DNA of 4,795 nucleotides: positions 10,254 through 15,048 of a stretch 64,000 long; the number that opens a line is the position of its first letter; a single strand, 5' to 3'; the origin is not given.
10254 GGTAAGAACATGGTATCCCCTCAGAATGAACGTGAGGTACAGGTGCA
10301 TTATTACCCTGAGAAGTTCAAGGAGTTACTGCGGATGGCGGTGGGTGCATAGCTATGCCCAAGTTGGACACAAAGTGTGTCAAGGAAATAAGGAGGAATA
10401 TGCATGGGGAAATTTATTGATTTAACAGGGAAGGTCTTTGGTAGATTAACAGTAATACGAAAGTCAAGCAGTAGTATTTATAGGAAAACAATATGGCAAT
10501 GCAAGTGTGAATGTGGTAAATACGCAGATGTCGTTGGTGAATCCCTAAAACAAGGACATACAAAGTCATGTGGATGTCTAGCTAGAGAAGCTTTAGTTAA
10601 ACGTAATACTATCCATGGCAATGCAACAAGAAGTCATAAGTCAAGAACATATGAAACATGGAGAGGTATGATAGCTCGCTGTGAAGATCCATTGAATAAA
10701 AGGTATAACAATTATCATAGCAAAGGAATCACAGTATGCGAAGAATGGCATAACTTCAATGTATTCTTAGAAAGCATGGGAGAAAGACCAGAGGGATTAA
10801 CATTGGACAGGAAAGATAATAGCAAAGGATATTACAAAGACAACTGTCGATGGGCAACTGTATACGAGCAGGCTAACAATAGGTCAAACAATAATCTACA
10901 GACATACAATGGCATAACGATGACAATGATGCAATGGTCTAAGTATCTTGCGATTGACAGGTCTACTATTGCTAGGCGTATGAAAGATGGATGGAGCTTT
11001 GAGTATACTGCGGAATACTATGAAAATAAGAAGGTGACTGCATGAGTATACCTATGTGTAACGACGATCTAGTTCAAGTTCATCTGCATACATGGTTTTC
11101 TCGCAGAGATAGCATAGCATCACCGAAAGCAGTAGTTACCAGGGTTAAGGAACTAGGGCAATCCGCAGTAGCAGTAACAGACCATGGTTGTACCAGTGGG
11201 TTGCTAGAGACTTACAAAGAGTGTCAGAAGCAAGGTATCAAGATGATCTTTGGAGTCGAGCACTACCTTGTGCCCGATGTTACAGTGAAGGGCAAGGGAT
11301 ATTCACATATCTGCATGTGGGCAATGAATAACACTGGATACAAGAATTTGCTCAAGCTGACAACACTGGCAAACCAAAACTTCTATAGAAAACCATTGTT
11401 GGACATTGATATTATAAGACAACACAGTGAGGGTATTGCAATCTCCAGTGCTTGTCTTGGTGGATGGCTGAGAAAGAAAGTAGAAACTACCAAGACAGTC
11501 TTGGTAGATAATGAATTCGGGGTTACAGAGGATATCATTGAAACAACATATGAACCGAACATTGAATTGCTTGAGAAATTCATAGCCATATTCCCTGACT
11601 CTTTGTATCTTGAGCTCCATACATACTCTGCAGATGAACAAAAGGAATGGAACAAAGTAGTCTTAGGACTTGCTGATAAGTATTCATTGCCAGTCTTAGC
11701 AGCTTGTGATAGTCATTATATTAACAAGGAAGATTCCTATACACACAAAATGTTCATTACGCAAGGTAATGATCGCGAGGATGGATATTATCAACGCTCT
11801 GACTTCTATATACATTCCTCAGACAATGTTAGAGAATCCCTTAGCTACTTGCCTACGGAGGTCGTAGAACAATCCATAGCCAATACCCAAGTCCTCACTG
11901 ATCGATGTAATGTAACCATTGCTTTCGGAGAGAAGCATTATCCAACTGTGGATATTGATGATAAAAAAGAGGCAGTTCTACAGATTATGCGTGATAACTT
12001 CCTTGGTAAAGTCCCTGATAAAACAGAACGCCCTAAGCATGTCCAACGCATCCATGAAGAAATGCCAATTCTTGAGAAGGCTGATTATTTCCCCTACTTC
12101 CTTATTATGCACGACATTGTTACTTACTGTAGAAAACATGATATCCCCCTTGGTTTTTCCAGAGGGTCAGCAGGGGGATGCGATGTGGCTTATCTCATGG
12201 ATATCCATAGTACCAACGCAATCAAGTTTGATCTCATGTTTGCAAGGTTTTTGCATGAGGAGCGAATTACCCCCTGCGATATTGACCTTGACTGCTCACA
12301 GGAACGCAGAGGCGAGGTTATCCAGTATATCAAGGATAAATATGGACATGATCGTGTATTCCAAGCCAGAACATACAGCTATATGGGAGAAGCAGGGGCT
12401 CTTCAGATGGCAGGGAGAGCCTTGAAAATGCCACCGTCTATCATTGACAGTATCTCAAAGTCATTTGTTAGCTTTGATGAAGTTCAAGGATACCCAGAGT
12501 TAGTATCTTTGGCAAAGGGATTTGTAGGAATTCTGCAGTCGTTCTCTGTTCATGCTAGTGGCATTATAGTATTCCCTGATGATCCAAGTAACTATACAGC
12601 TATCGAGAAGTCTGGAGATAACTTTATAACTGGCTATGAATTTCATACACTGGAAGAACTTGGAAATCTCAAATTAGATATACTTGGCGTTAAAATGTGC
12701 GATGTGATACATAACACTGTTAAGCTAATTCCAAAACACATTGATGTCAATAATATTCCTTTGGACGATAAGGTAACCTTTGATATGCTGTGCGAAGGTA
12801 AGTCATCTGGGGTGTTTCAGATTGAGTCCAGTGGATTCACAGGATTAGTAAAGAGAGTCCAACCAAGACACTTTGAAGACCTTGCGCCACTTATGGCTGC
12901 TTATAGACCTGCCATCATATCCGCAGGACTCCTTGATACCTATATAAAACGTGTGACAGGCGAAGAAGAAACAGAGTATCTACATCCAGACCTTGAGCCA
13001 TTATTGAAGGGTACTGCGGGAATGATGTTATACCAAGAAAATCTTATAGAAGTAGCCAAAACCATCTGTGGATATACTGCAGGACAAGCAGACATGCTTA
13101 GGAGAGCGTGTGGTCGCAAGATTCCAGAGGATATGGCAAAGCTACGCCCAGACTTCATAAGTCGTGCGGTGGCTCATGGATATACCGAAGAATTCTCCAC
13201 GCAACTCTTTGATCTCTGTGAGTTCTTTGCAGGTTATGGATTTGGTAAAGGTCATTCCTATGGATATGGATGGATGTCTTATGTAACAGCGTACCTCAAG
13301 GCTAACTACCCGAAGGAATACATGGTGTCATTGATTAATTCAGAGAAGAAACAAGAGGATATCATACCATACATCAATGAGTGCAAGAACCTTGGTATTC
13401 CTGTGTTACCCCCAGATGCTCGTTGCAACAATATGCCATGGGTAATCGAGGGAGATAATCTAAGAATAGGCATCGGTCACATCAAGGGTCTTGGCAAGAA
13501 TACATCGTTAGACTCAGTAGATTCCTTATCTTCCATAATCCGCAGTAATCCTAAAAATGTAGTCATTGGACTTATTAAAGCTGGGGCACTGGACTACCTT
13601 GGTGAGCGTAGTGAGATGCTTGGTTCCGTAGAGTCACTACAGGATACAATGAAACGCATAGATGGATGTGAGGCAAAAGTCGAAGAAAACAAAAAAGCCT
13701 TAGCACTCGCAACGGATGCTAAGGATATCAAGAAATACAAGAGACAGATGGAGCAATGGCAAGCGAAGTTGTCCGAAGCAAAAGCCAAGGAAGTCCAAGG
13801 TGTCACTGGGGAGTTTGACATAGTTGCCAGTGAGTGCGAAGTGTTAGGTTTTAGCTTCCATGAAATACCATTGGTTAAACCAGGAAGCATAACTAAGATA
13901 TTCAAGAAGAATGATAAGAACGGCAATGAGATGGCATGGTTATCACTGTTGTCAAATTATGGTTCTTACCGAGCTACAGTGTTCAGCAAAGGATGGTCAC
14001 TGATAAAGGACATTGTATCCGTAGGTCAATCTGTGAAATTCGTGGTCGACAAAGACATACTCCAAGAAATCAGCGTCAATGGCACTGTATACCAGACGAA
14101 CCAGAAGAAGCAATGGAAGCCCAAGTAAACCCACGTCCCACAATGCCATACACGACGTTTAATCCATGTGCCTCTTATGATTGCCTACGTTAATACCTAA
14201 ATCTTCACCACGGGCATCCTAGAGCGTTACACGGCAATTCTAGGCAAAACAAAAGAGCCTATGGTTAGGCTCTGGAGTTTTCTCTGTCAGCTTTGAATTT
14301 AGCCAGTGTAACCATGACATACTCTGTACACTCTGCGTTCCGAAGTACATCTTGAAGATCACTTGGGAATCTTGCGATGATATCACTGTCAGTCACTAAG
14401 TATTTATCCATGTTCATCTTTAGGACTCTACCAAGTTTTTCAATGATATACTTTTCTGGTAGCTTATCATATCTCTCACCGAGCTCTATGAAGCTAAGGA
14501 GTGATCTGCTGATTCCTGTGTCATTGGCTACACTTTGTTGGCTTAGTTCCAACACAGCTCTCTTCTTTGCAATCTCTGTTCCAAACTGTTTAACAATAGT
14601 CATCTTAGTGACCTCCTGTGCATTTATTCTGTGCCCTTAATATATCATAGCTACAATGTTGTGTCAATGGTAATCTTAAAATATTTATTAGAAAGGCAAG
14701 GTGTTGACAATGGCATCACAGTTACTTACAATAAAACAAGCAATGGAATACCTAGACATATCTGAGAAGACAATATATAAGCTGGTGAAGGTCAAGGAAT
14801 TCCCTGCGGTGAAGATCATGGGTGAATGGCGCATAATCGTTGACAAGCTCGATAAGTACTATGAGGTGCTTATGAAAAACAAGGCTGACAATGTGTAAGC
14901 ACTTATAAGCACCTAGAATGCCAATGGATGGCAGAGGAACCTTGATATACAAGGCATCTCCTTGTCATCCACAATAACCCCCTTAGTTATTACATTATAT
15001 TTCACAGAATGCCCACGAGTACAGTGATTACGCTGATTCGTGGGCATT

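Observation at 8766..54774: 25 copies of a polar ~36-bp motif punctuate the early/middle genome at gene junctions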

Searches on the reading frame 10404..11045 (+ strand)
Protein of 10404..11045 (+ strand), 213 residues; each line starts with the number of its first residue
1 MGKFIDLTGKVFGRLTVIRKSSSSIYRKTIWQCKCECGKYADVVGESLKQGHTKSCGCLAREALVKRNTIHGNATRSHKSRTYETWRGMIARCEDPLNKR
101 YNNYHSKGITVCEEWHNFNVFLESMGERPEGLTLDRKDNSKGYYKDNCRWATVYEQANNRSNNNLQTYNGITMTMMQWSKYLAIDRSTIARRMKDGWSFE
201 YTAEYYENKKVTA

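Call 39: search_protein_families(library=pfam, max_evalue=0.01, proteins=[window:10404-11045:+])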
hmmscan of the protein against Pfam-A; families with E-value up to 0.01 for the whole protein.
window:10404-11045:+ (213 aa): 0 families

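Call 58: search_protein_families(library=phrogs, max_evalue=0.001, proteins=[window:10404-11045:+])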
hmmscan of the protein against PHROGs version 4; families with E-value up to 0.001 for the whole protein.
window:10404-11045:+ (213 aa): 11 families
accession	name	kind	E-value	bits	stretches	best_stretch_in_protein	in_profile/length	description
phrog_374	-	DNA, RNA and nucleotide metabolism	1.1e-70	240.1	1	1-210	191-403/617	HNH endonuclease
phrog_3377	-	DNA, RNA and nucleotide metabolism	2.4e-47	162.3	1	75-203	7-137/196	HNH endonuclease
phrog_8790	-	DNA, RNA and nucleotide metabolism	8.4e-38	131.7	1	71-202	13-141/241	restriction endonuclease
phrog_2081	-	DNA, RNA and nucleotide metabolism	8.7e-30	105.2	1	38-208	58-257/433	HNH endonuclease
phrog_953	-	DNA, RNA and nucleotide metabolism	5.8e-19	69.7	1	73-162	215-307/420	HNH endonuclease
phrog_18493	-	unknown function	1.7e-07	32.3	1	4-71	57-123/136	-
phrog_22195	-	unknown function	1.5e-05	25.9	1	7-83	10-81/148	-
phrog_3322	-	DNA, RNA and nucleotide metabolism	8.3e-05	23.5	1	126-158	100-130/162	endonuclease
phrog_4578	-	DNA, RNA and nucleotide metabolism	0.00014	22.7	1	119-172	17-73/130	HNH endonuclease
phrog_27240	-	unknown function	0.00047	21.5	1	8-81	8-78/132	-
phrog_26731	-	unknown function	0.00071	21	0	163-197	4-38/107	-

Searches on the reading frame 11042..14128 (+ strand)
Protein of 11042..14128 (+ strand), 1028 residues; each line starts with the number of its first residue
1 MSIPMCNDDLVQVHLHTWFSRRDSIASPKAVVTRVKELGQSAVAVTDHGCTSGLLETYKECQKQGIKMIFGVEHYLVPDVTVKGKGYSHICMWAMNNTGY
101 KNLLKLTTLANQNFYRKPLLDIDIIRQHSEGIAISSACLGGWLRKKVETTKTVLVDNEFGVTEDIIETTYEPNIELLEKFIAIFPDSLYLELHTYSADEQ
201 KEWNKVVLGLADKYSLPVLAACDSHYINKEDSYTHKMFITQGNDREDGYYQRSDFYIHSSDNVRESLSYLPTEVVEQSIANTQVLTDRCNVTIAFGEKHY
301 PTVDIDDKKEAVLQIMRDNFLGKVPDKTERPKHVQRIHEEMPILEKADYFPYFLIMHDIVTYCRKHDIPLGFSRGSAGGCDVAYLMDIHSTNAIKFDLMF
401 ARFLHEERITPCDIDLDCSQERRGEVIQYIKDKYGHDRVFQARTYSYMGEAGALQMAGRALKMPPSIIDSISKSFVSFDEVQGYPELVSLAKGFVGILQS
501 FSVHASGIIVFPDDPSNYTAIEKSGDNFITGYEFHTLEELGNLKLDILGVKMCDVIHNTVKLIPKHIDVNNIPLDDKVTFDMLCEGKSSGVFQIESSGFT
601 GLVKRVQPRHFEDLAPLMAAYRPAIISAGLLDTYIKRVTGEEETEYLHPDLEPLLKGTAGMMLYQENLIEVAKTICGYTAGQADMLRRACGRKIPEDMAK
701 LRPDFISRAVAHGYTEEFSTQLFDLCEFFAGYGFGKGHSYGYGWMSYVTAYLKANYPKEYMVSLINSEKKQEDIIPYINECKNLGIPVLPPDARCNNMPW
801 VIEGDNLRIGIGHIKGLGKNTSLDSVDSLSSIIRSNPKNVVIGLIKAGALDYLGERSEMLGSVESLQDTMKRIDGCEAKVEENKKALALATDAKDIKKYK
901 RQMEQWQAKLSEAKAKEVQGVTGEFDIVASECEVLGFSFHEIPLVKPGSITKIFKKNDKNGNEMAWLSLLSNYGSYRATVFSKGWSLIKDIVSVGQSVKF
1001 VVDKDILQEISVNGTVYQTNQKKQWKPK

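Call 9: search_protein_families(library=pfam, proteins=[window:11042-14128:+])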
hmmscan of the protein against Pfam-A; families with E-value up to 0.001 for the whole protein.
window:11042-14128:+ (1028 aa): 3 families
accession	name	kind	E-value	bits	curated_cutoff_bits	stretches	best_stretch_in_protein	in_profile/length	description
PF07733.18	DNA_pol3_alpha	-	4.4e-57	194.1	23.9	1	326-549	16-260/260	Bacterial DNA polymerase III alpha NTPase domain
PF17657.6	DNA_pol3_finger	-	9e-47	158.9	22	1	554-712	3-165/166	Bacterial DNA polymerase III alpha subunit finger domain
PF02811.25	PHP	-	1.1e-32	114.1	26.4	1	13-194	2-163/164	PHP domain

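Call 26: find_homologous_proteins(query=window:11042-14128:+, max_evalue=1e-50)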
Query window:11042-14128:+ (1028 aa): 1303 proteins with E <= 1e-50 among 8000 candidates; the best 120 are listed.
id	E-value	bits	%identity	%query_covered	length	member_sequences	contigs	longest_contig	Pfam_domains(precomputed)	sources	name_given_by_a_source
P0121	0.0e+0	2387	100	100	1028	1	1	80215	PF02811.27,PF17657.7,PF07733.19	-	-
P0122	0.0e+0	1877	78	99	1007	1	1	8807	PF02811.27,PF17657.7,PF07733.19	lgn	-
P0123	0.0e+0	1396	59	99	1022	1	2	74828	PF02811.27,PF14579.13,PF17657.7,PF07733.19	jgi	jgi:DNA polymerase-3 subunit alpha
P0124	0.0e+0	1355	58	99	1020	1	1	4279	PF02811.27,PF14579.13,PF17657.7,PF07733.19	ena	-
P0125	0.0e+0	1335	58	97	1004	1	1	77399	PF02811.27,PF14579.13,PF17657.7,PF07733.19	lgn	-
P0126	0.0e+0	1326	55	97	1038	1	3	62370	PF02811.27,PF14579.13,PF17657.7,PF07733.19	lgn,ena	-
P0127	0.0e+0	1254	55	98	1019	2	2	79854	PF02811.27,PF14579.13,PF17657.7,PF07733.19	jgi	jgi:DNA polymerase-3 subunit alpha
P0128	0.0e+0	1186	53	99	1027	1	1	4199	PF02811.27,PF14579.13,PF17657.7,PF07733.19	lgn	-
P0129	0.0e+0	1165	52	96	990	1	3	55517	PF02811.27,PF14579.13,PF17657.7,PF07733.19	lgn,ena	-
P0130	0.0e+0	1155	52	96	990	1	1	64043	PF02811.27,PF14579.13,PF17657.7,PF07733.19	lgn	-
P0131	0.0e+0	1147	53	97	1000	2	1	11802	PF02811.27,PF14579.13,PF17657.7,PF07733.19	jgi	-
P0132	0.0e+0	1146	51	97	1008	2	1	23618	PF02811.27,PF14579.13,PF17657.7,PF07733.19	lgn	-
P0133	0.0e+0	1143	51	99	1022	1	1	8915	PF02811.27,PF14579.13,PF17657.7,PF07733.19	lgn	-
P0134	0.0e+0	1135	52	96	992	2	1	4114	PF02811.27,PF14579.13,PF17657.7,PF07733.19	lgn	-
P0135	0.0e+0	1127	56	69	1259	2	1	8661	PF02811.27,PF14579.13,PF17657.7,PF07733.19,PF14890.12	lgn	-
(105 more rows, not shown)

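Call 27: find_encoding_contigs(protein=P0123, flank=10000, max_places=1)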
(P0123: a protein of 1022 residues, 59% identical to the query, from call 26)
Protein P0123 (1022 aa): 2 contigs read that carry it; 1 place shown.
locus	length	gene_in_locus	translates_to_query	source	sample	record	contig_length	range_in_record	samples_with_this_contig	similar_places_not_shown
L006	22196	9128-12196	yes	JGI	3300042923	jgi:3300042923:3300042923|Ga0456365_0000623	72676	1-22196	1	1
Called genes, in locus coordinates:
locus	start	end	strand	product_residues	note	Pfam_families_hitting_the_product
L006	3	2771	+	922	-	?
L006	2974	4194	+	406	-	-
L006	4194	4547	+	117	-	-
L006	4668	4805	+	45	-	-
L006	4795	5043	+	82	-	-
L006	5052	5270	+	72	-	-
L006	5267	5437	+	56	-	-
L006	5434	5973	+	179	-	PF01510:Amidase_2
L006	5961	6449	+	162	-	-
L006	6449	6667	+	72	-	-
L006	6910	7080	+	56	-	-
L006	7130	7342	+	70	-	PF00015:MCPsignal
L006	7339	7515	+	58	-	-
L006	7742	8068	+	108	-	-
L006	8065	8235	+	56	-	-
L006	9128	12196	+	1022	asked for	PF02811:PHP, PF07733:DNA_pol3_alpha, PF17657:DNA_pol3_finger, PF14579:HHH_6 (weak)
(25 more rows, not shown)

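Call 28: find_encoding_contigs(protein=P0125, flank=10000, max_places=1)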
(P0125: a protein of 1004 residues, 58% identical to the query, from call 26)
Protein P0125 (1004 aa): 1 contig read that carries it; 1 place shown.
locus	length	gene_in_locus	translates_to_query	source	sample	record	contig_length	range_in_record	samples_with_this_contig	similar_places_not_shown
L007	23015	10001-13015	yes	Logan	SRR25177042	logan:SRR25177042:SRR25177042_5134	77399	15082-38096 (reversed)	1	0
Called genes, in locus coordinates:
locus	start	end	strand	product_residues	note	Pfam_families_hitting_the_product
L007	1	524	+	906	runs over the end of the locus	-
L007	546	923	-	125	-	-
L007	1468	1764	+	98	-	PF05939:Phage_min_tail (weak)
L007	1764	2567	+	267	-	PF09931:Phage_phiJL001_Gp84_N (weak)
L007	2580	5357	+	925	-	PF13550:Phage-tail_3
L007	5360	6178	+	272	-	PF21882:Gp53-like_C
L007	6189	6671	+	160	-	-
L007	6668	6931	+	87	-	-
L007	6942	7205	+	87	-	-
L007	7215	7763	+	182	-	-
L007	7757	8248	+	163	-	-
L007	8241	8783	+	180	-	-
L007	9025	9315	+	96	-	-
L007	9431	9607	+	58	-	-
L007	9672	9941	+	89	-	-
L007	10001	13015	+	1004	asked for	PF02811:PHP, PF07733:DNA_pol3_alpha, PF17657:DNA_pol3_finger, PF14579:HHH_6 (faint)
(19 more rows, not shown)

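Call 29: find_encoding_contigs(protein=P0127, flank=10000, max_places=1)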
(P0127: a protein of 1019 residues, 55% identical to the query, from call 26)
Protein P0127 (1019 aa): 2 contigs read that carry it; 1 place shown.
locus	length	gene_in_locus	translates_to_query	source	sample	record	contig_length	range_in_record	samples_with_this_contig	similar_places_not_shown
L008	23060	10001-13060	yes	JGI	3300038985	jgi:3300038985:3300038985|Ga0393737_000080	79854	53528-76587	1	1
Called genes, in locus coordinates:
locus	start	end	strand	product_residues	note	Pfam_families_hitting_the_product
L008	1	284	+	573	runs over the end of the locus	PF13550:Phage-tail_3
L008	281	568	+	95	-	-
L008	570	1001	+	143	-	-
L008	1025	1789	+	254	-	-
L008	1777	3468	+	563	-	-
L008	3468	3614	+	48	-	-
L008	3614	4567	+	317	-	-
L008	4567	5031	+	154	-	PF00754:F5_F8_type_C, PF22633:F5_F8_type_C_2 (weak)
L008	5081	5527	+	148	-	-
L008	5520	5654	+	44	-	-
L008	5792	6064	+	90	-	-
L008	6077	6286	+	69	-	-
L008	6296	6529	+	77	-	PF13248:Zn_ribbon_3 (faint)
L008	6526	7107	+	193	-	-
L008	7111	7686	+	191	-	-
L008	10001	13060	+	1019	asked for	PF02811:PHP, PF07733:DNA_pol3_alpha, PF17657:DNA_pol3_finger, PF14579:HHH_6 (weak)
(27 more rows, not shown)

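Call 71: find_related_loci(query=window:11042-14128:+, collection=viral_contigs, flank=10000)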
Query window:11042-14128:+ (1028 aa) in viral_contigs; peptide patterns used: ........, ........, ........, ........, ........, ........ (x = any residue, [..] = any of these).
47 stretches matched a pattern; 43 encode a relative of the query (tblastn E <= 1e-3); 43 distinct loci.
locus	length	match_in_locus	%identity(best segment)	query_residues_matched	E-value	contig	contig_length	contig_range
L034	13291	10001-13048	34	11-1002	1e-177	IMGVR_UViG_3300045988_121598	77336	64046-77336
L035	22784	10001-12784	28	11-851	3e-99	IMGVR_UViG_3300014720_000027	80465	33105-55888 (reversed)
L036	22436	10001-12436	25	9-821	8e-70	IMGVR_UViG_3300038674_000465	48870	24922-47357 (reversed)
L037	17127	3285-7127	30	11-872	3e-55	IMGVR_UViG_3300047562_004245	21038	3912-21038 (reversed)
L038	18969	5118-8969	29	11-875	5e-55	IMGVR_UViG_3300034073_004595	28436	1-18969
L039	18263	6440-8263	30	11-556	9e-55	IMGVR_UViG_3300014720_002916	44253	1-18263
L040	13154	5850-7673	30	11-556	8e-55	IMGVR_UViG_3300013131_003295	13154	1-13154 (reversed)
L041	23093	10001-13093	28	10-871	3e-54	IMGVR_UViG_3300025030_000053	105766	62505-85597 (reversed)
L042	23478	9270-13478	28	15-981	5e-53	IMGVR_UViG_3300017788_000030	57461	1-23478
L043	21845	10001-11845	28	13-563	2e-52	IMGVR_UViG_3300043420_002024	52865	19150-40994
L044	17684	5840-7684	28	13-563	2e-52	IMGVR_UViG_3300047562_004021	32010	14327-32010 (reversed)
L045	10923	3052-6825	28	11-860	2e-52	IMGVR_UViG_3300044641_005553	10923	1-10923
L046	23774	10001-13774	28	11-860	3e-52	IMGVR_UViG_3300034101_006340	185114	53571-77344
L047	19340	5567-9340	28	11-860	3e-52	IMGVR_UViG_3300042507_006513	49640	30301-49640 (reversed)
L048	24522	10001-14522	28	19-860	4e-52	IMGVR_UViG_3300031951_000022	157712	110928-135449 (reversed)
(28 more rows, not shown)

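Call 74: find_encoding_contigs(protein=P0122, flank=10000, max_places=2)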
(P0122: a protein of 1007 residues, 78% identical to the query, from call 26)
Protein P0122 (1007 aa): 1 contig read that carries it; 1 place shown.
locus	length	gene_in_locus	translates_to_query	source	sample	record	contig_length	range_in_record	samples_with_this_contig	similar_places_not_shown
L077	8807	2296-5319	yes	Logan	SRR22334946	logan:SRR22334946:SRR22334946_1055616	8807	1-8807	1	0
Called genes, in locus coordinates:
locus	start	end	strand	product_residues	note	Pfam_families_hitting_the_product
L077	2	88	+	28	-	?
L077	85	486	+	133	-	PF04352:ProQ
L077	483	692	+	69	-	-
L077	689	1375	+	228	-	-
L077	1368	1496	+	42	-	-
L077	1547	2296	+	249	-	PF04383:KilA-N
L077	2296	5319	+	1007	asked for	PF02811:PHP, PF07733:DNA_pol3_alpha, PF17657:DNA_pol3_finger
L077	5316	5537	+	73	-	-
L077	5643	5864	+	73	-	PF24024:DUF7336 (faint)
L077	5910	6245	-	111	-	PF13560:HTH_31, PF01381:HTH_3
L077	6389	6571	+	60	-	PF12728:HTH_17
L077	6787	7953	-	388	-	PF14659:Phage_int_SAM_3, PF00589:Phage_integrase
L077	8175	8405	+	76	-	-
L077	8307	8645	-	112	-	-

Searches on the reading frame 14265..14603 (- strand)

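Call 9: search_protein_families(library=pfam, proteins=[window:14265-14603:-])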
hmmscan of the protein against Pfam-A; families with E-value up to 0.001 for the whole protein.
window:14265-14603:- (112 aa): 1 family
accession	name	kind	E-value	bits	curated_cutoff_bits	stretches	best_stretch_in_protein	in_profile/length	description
PF12844.13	HTH_19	-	0.00095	19.5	30.2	0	15-49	8-40/64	Helix-turn-helix domain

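Call 58: search_protein_families(library=phrogs, max_evalue=0.001, proteins=[window:14265-14603:-])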
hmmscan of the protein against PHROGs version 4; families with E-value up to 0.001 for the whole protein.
window:14265-14603:- (112 aa): 4 families
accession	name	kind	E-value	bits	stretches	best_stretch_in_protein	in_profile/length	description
phrog_7241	-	transcription regulation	9.5e-06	26.7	1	11-67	66-119/122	transcriptional regulator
phrog_5823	-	transcription regulation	3.2e-05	24.3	1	5-74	5-71/404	transcriptional regulator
phrog_8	-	transcription regulation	6e-05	23.7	1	15-68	166-215/346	transcriptional regulator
phrog_6288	-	unknown function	0.00054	20.6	1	5-57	28-78/322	-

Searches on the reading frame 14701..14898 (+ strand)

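Call 54: search_protein_families(library=pfam, max_evalue=0.05, proteins=[window:14701-14898:+])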
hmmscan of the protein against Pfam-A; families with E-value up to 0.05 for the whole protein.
window:14701-14898:+ (65 aa): 4 families
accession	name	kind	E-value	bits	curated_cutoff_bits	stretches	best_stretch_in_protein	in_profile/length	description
PF12728.13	HTH_17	-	6.8e-13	49.1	27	1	8-55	1-48/51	Helix-turn-helix domain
PF13384.12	HTH_23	-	0.0014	18.9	24.6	1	2-30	11-39/50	Homeodomain-like domain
PF05930.18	Phage_AlpA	-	0.017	15.5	21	1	7-36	2-31/51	Prophage CP4-57 regulatory protein (AlpA)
PF08220.18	HTH_DeoR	-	0.019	15.1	21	1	6-25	12-31/57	DeoR-like helix-turn-helix domain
